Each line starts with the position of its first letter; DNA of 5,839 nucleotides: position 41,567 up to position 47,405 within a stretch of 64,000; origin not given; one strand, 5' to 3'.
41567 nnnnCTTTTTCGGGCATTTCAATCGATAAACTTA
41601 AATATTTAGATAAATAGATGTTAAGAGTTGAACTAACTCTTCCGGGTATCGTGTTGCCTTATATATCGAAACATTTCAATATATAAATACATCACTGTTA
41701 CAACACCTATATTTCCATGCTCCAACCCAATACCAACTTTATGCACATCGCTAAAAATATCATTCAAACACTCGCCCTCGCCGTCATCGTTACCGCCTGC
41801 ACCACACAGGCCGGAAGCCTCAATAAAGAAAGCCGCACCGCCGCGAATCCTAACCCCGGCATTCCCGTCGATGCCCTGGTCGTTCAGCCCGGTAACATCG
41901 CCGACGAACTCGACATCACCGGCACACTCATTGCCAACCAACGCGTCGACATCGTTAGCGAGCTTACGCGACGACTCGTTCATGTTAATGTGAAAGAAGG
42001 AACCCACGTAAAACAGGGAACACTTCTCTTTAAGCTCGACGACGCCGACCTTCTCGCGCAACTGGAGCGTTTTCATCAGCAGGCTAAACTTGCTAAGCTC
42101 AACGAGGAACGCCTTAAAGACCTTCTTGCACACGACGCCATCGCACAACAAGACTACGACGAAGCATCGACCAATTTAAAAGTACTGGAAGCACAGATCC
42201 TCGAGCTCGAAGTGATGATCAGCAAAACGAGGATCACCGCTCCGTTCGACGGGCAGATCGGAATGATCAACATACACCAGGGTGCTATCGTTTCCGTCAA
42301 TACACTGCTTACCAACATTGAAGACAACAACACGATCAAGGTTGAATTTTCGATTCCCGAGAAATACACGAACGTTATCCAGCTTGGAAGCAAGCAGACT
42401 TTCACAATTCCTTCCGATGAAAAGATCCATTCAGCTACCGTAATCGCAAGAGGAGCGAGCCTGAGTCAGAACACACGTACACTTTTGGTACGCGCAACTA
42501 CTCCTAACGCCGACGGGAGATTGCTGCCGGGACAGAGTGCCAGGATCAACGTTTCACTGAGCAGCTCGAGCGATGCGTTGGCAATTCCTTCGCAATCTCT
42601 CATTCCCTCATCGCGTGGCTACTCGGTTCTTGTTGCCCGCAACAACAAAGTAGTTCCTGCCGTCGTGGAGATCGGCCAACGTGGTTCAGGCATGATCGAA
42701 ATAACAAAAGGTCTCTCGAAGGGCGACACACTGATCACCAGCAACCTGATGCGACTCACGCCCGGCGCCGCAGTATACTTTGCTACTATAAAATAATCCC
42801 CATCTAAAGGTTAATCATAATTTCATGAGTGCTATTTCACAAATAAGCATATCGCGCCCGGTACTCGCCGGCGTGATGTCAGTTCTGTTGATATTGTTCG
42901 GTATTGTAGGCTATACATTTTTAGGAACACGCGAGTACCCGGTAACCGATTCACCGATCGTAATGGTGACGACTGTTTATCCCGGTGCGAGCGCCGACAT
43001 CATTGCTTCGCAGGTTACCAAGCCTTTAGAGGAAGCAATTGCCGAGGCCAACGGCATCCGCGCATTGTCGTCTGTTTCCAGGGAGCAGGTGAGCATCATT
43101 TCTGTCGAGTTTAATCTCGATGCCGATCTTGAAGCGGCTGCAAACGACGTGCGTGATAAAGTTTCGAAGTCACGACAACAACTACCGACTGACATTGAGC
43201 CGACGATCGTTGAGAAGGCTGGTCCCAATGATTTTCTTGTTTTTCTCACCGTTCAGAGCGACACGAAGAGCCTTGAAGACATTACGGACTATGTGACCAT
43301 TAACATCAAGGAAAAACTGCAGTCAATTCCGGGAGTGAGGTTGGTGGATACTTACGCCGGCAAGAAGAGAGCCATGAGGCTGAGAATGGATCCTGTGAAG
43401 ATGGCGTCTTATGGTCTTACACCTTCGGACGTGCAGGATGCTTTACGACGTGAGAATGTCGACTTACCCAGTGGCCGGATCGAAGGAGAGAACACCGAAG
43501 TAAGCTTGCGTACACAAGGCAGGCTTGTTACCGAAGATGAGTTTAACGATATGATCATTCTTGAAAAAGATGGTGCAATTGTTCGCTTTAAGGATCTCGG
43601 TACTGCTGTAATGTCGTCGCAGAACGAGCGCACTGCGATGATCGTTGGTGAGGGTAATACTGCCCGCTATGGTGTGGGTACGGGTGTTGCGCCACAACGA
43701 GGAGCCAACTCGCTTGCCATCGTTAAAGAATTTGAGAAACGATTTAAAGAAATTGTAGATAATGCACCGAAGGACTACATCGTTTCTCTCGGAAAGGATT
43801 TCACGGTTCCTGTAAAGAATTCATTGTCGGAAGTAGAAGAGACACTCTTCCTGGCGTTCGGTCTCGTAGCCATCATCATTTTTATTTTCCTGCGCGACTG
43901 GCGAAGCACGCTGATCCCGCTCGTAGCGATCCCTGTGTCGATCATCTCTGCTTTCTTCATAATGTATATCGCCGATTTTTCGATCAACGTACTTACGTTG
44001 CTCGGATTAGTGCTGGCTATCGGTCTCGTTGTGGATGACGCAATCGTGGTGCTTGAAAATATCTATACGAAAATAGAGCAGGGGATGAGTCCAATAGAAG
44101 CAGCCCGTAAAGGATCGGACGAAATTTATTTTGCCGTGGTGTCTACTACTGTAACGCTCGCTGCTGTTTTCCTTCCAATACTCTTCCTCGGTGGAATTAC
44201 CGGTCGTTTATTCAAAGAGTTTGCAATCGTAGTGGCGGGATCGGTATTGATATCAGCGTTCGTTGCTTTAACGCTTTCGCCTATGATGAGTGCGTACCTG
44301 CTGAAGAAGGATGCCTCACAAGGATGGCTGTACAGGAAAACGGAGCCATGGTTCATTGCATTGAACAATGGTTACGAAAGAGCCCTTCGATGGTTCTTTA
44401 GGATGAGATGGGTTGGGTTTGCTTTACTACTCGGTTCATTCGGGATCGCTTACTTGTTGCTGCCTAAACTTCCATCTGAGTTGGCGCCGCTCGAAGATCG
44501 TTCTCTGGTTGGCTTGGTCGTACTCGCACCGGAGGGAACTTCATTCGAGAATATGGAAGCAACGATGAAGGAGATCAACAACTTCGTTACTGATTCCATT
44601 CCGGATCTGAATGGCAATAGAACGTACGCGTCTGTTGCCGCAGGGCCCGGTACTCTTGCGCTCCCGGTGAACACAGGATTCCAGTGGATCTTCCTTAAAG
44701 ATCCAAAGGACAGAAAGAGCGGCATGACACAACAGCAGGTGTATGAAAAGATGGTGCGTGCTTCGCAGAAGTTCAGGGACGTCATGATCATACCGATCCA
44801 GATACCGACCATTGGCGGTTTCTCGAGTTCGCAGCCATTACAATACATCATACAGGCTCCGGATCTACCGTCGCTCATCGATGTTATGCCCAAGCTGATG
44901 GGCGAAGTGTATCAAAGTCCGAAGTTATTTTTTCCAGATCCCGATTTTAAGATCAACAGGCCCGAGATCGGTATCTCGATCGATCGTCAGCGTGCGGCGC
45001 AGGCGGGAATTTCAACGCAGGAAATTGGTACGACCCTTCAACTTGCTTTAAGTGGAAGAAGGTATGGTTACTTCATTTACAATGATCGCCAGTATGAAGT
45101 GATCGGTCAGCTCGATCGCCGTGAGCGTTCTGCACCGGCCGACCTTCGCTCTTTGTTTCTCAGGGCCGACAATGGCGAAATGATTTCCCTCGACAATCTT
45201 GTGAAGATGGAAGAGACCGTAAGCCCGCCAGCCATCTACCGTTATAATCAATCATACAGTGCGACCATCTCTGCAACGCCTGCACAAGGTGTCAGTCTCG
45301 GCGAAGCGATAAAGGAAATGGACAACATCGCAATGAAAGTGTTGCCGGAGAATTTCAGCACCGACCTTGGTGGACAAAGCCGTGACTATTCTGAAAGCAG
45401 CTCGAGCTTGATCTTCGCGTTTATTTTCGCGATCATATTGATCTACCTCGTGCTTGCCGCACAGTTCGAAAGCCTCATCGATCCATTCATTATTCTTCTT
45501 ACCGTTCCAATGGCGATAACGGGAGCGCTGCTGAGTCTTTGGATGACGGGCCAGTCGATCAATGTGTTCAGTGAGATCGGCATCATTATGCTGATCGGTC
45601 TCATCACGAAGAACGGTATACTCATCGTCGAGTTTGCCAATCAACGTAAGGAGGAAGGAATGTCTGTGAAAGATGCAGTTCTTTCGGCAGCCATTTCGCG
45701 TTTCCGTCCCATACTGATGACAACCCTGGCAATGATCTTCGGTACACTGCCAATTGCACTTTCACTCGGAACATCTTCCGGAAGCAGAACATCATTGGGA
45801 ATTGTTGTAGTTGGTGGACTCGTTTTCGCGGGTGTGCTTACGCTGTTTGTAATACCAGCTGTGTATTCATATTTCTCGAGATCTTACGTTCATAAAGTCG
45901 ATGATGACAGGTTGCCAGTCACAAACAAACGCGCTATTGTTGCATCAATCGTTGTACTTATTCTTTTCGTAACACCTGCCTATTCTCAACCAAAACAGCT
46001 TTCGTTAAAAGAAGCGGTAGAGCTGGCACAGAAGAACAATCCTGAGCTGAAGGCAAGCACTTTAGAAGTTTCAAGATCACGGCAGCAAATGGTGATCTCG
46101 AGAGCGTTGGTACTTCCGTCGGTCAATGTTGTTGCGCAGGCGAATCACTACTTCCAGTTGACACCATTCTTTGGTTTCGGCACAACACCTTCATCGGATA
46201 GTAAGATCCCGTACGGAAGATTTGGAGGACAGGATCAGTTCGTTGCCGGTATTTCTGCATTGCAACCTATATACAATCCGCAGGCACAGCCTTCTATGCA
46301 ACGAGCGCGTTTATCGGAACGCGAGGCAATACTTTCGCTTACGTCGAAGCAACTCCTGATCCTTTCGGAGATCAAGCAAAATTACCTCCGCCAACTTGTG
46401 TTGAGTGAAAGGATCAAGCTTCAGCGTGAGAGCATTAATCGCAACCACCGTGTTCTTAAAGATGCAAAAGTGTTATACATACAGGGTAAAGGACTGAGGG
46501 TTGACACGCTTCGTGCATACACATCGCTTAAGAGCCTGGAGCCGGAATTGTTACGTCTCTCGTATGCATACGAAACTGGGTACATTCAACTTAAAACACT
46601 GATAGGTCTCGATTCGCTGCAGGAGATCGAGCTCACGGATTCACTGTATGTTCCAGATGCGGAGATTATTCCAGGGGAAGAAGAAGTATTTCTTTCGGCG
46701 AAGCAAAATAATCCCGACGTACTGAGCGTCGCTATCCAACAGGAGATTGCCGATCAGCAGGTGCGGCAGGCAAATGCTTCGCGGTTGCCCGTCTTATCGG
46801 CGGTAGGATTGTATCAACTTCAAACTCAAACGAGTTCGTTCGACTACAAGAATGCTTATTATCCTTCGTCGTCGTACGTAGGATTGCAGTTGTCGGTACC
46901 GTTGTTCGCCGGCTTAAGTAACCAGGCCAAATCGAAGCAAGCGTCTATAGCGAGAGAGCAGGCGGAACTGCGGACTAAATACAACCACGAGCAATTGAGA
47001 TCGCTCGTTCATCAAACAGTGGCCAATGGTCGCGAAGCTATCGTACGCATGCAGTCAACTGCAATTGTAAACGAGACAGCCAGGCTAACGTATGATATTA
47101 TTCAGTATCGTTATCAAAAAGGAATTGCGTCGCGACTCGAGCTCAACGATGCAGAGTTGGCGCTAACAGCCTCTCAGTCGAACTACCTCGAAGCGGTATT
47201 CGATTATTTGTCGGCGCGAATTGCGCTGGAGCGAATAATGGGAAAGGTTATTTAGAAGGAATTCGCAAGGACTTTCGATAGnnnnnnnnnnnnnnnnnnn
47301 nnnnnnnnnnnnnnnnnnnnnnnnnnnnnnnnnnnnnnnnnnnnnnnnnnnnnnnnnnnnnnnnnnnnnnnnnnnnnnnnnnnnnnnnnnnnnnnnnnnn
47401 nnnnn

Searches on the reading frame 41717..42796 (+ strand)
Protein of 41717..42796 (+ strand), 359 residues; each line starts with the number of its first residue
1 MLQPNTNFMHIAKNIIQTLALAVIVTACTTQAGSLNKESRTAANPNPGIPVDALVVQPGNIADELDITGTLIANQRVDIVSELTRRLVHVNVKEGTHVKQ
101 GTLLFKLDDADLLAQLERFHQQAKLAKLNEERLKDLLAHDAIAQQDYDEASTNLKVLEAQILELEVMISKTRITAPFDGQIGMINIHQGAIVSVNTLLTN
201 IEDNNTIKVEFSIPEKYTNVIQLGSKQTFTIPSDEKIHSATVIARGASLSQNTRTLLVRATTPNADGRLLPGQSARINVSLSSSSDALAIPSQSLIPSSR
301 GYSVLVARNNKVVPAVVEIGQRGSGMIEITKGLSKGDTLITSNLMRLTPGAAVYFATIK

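Call 4: search_protein_families(library=pfam, proteins=[window:41717-42796:+], max_evalue=0.01)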
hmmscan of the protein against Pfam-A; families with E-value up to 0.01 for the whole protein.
window:41717-42796:+ (359 aa): 4 families
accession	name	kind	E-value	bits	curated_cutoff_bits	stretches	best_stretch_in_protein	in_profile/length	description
PF16576.10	HlyD_D23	-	7.5e-22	78.1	30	1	62-274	3-213/214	Barrel-sandwich domain of CusB or HlyD membrane-fusion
PF13437.12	HlyD_3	-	3e-13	50.8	22.2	1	173-272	2-106/106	HlyD family secretion protein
PF13533.13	Biotin_lipoyl_2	-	4.5e-08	33.2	29.8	1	86-108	10-32/32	Biotin-lipoyl like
PF00364.28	Biotin_lipoyl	-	8.8e-07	29.1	22.1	1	160-201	32-73/73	Biotin-requiring enzyme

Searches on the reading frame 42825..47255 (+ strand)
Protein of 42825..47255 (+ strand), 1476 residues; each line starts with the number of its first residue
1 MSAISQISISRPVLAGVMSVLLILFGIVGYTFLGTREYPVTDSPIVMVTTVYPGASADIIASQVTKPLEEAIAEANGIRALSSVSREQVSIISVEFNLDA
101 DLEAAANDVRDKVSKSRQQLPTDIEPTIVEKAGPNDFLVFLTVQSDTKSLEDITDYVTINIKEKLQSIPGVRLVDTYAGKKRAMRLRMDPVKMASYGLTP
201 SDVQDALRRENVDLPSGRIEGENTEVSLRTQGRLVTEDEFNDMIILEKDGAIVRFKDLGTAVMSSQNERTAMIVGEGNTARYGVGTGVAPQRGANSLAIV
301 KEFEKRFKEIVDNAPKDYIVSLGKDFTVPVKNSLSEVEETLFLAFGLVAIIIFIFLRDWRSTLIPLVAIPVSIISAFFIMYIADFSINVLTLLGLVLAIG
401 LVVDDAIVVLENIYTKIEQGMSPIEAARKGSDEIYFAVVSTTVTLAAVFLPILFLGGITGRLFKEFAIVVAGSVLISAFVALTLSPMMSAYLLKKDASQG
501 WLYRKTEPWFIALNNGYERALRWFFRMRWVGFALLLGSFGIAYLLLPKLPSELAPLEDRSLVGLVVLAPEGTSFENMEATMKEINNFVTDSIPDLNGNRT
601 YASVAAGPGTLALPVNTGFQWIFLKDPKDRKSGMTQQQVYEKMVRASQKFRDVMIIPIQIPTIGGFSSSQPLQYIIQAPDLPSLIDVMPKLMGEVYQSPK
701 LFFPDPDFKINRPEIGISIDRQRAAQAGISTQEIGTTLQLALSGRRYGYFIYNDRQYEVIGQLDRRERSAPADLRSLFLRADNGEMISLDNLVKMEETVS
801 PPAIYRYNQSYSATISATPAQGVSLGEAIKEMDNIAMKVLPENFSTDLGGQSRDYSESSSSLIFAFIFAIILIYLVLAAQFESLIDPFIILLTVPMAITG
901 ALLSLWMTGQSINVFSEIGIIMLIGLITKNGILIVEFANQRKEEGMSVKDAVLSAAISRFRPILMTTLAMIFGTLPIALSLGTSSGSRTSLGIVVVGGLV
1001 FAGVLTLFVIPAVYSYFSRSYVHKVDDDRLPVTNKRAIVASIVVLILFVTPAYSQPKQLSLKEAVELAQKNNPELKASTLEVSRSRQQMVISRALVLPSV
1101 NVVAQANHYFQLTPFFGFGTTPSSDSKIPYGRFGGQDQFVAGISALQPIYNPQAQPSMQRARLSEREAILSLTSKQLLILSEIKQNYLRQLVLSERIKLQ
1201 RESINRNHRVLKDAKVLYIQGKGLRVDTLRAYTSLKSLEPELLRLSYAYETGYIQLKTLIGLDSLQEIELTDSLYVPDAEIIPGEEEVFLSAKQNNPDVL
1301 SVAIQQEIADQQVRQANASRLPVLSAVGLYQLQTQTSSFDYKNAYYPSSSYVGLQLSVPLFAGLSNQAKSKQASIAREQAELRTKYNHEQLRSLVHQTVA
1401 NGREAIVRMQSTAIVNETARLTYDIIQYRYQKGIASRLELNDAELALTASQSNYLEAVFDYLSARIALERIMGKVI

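Call 82: search_protein_families(library=pfam, proteins=[window:42825-47255:+], max_evalue=0.001)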
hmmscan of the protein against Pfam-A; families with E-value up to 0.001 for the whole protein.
window:42825-47255:+ (1476 aa): 3 families
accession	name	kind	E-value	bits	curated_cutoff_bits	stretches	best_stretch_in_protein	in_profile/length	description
PF00873.25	ACR_tran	-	3.3e-284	945.9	28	1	4-1017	1-1020/1021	AcrB/AcrD/AcrF family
PF02321.23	OEP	-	7.3e-46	156.8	22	2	1290-1473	6-187/187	Outer membrane efflux protein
PF03176.21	MMPL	-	2.2e-17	63.5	20.5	2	780-1021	58-306/333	MMPL family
